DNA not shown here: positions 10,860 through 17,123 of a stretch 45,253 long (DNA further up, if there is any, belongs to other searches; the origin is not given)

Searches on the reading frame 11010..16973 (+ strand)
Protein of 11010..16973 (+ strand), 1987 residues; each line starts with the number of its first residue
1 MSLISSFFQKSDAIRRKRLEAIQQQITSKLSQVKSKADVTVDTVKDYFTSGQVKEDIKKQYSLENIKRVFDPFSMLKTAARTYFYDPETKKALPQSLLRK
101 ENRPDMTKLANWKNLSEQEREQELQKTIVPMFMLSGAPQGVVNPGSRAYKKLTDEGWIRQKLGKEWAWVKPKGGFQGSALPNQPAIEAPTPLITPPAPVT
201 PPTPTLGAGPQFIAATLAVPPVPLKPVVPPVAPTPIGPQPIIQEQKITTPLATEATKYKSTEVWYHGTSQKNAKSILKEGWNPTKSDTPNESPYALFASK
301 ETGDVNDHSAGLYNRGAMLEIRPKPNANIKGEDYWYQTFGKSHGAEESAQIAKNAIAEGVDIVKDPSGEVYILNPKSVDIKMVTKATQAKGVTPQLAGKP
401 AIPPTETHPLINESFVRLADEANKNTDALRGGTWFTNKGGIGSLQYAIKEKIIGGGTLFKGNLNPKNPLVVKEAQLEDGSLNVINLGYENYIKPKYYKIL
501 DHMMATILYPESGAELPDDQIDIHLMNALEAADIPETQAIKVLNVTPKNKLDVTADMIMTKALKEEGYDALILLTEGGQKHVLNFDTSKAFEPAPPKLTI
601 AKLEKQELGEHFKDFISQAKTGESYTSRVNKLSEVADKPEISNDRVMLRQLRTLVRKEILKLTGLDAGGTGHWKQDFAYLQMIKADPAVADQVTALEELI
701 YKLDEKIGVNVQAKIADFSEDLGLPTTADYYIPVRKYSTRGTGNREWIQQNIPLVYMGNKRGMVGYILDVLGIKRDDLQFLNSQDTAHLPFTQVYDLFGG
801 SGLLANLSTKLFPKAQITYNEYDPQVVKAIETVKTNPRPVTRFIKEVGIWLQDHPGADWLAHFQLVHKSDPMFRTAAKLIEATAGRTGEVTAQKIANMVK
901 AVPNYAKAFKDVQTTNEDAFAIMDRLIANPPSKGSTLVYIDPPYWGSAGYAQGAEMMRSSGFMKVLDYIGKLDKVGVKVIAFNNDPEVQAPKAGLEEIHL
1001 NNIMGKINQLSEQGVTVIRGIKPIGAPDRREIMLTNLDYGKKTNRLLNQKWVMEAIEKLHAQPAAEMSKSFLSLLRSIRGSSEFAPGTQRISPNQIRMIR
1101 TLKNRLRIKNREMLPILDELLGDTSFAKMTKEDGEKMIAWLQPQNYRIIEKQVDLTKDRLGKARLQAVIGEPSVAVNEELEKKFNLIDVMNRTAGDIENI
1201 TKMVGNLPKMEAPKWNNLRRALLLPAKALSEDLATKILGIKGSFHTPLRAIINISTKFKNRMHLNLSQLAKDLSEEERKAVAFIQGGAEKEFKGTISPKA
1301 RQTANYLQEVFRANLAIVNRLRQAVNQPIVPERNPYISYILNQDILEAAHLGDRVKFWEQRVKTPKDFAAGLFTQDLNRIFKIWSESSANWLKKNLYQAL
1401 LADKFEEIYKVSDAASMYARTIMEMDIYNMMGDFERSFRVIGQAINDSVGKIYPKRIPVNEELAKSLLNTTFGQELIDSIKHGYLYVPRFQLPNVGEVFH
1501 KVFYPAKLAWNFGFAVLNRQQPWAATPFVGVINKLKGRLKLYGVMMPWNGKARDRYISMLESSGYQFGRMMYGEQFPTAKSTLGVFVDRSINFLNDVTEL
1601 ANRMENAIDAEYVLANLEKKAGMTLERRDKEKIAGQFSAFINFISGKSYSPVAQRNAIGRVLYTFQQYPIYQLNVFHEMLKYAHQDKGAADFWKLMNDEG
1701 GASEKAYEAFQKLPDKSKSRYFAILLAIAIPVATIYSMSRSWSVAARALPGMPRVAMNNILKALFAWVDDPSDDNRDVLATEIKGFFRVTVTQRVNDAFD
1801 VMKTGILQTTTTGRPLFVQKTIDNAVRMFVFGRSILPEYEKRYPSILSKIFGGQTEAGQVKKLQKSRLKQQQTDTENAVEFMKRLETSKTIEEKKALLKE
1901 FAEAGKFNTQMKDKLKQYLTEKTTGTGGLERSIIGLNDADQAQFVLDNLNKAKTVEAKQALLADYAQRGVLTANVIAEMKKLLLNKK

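Call 6: search_protein_families(library=phrogs, proteins=[window:11010-16973:+], max_evalue=0.001)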
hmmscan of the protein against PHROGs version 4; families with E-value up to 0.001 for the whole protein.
window:11010-16973:+ (1987 aa): 2 families
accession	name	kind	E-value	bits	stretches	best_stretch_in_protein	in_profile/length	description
phrog_56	-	other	2.2e-11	44.7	1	900-954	208-255/647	DNA methyltransferase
phrog_1996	-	other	4.5e-06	27.7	1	887-987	12-105/150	DNA methyltransferase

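Call 72: search_protein_families(library=pfam, proteins=[window:11010-16973:+], max_evalue=0.001)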
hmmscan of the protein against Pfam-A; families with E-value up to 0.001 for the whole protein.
window:11010-16973:+ (1987 aa): 0 families
